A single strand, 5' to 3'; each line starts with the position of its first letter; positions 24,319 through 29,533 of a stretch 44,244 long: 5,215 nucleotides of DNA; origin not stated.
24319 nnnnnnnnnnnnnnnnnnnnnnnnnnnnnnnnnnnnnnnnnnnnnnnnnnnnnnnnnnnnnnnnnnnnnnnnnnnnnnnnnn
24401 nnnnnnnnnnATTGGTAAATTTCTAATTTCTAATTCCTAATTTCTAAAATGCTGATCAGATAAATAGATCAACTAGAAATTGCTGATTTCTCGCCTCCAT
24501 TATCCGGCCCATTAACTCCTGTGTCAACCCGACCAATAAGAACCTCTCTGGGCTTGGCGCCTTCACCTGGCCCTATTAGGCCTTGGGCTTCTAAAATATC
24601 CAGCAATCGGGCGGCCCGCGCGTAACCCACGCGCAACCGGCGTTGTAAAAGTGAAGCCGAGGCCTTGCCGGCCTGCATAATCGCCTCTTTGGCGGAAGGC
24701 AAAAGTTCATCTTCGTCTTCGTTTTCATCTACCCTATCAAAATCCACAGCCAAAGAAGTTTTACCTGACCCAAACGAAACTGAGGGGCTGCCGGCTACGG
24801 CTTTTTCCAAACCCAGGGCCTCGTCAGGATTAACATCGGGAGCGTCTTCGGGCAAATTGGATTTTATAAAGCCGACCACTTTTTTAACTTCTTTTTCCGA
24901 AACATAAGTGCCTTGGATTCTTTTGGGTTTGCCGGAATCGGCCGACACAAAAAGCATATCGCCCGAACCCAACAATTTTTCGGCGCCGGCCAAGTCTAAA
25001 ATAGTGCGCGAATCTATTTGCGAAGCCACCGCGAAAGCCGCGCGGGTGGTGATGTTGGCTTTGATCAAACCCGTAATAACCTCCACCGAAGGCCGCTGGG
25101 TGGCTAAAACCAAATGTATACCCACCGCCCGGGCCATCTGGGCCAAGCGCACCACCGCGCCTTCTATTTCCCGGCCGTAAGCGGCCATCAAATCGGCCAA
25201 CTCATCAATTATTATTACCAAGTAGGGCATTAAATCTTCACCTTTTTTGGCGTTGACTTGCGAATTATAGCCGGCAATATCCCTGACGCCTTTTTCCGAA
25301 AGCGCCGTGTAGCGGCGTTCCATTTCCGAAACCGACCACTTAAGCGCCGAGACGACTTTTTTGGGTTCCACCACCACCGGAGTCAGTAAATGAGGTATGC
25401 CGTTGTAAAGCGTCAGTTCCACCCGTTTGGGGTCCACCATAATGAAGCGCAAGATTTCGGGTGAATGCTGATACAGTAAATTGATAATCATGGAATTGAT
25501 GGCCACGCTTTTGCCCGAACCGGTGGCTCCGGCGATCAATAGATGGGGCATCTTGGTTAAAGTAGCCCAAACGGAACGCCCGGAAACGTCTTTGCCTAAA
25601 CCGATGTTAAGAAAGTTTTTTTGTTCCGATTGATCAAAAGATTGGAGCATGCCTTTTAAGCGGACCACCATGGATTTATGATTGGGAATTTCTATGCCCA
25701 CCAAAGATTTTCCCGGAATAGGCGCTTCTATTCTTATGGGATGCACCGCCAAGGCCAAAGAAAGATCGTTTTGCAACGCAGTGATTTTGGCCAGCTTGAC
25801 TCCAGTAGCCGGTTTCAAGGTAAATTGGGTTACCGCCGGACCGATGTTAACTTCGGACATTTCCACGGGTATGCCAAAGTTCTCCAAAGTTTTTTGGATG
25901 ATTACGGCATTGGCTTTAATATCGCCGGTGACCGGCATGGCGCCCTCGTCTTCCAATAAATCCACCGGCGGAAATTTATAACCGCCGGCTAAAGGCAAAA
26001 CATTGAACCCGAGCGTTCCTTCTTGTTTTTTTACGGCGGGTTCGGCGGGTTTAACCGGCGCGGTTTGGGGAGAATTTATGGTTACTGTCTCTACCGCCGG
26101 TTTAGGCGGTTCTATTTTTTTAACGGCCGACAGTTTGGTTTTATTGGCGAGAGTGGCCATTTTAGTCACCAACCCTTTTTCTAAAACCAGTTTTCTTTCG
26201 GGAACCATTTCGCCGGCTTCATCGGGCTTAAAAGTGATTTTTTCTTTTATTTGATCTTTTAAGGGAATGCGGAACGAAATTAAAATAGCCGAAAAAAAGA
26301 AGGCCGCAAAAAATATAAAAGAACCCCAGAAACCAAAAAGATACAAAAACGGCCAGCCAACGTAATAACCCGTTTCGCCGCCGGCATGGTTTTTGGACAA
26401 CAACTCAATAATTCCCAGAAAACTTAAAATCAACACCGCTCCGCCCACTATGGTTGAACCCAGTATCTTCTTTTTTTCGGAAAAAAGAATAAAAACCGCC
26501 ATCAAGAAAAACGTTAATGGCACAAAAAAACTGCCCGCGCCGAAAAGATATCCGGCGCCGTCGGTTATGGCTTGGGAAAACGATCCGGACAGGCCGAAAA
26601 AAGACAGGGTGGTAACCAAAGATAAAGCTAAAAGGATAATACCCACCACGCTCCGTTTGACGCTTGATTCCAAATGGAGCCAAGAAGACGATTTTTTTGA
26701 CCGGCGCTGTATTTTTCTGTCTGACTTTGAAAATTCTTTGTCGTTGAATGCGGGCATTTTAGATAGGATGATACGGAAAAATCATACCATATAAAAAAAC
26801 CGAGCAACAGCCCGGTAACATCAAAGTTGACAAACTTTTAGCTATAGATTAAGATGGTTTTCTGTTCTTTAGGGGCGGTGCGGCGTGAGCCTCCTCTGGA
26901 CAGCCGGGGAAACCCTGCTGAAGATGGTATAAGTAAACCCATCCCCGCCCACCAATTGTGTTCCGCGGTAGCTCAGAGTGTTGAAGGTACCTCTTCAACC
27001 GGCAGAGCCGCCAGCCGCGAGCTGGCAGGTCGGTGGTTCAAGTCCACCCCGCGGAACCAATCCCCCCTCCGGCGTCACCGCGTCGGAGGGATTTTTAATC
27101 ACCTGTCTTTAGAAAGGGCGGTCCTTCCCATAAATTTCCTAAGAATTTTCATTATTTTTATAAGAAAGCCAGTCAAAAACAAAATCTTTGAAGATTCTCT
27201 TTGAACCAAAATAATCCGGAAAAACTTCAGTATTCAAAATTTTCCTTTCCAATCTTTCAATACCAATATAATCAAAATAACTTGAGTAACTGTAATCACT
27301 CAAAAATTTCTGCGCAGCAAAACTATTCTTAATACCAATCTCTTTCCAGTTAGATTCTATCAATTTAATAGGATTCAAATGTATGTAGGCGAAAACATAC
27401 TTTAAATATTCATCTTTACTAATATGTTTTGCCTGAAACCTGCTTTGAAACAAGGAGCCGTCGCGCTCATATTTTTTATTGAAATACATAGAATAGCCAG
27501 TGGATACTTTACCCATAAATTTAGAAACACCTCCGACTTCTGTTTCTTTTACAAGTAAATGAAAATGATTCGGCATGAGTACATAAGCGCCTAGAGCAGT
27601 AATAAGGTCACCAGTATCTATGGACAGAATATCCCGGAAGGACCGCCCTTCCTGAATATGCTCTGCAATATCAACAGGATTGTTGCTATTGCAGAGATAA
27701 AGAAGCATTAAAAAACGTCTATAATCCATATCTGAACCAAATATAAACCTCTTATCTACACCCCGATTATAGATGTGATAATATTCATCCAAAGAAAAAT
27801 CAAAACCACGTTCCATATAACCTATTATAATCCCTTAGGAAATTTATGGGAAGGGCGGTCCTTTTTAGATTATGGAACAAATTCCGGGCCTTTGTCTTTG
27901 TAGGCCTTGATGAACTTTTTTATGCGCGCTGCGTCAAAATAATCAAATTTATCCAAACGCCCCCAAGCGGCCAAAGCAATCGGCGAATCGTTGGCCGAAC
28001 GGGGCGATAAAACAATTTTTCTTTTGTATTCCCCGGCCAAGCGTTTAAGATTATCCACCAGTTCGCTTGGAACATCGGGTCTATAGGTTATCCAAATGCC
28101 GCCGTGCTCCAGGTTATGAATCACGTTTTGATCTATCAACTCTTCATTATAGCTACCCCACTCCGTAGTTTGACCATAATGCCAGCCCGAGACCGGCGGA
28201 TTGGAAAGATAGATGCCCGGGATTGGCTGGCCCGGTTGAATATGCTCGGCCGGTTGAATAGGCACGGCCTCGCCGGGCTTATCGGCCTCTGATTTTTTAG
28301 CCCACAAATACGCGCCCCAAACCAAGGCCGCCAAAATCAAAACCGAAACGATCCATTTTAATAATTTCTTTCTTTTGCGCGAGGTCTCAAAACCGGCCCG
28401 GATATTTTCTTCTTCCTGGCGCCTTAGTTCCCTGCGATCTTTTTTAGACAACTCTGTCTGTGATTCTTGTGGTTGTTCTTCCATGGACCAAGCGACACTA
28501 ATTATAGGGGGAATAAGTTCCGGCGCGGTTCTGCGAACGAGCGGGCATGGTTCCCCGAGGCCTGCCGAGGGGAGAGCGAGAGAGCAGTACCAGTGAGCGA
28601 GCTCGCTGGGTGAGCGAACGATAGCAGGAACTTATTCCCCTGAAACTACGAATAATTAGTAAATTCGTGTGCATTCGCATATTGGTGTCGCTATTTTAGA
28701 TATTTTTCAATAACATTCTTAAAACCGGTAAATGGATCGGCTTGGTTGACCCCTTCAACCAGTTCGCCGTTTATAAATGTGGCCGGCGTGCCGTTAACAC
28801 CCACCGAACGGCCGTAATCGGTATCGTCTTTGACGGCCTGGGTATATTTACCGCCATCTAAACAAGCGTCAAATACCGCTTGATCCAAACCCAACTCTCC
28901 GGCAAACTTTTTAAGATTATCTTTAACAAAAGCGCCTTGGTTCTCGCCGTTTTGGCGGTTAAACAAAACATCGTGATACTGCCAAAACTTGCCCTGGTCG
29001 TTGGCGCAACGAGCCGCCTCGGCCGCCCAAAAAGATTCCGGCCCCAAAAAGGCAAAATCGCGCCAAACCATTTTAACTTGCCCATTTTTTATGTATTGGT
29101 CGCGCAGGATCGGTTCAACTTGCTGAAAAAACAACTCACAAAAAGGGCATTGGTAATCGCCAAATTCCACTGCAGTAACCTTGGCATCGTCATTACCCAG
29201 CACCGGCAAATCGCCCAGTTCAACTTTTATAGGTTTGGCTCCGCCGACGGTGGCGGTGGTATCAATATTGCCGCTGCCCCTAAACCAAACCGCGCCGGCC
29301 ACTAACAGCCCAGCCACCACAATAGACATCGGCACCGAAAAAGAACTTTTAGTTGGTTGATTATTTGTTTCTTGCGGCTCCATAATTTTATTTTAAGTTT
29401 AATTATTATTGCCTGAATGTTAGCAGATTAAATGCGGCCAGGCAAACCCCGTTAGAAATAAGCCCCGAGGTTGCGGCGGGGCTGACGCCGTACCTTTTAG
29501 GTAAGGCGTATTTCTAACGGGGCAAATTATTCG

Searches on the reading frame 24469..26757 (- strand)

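Call 95: search_protein_families(library=pfam, proteins=[window:24469-26757:-], max_evalue=0.00001)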
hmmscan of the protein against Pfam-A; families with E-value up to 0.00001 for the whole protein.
window:24469-26757:- (762 aa): 3 families
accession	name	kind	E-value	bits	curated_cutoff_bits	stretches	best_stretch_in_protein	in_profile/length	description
PF01580.24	FtsK_SpoIIIE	-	7e-60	202.7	24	1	372-558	7-221/221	FtsK/SpoIIIE family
PF17854.6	FtsK_alpha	-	1.7e-28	99.2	22.9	1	262-359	1-101/101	FtsK alpha domain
PF09397.16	FtsK_gamma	-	1e-24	86.4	30.6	1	680-741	1-62/63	Ftsk gamma domain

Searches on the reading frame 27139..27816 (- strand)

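Call 95: search_protein_families(library=pfam, proteins=[window:27139-27816:-], max_evalue=0.00001)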
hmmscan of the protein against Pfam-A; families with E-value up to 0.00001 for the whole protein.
window:27139-27816:- (225 aa): 1 family
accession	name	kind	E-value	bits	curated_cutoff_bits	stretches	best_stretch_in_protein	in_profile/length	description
PF01797.21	Y1_Tnp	-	1.5e-08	35.2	23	1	76-146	44-119/121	Transposase IS200 like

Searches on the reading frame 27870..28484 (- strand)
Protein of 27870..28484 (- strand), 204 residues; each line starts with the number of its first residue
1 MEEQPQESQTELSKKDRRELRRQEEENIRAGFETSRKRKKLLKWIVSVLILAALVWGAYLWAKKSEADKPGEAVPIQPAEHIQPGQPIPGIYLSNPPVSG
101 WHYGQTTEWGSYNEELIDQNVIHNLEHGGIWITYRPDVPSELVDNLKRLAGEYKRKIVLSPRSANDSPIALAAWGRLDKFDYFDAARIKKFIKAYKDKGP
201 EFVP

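Call 96: search_protein_families(library=pfam, proteins=[window:27870-28484:-], max_evalue=0.00001)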
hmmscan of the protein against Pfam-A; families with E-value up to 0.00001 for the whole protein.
window:27870-28484:- (204 aa): 1 family
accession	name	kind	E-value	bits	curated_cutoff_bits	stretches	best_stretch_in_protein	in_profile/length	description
PF11303.13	DUF3105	-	9.2e-31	107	25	1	92-201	10-123/130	Protein of unknown function (DUF3105)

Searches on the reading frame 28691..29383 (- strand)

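Call 96: search_protein_families(library=pfam, proteins=[window:28691-29383:-], max_evalue=0.00001)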
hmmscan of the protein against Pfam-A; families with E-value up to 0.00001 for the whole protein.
window:28691-29383:- (230 aa): 2 families
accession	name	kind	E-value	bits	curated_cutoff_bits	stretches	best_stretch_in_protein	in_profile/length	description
PF13462.12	Thioredoxin_4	-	5.3e-32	111.7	23.2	1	60-218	6-159/165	Thioredoxin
PF01323.26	DSBA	-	6.1e-23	82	25.6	1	72-216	3-184/191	DSBA-like thioredoxin domain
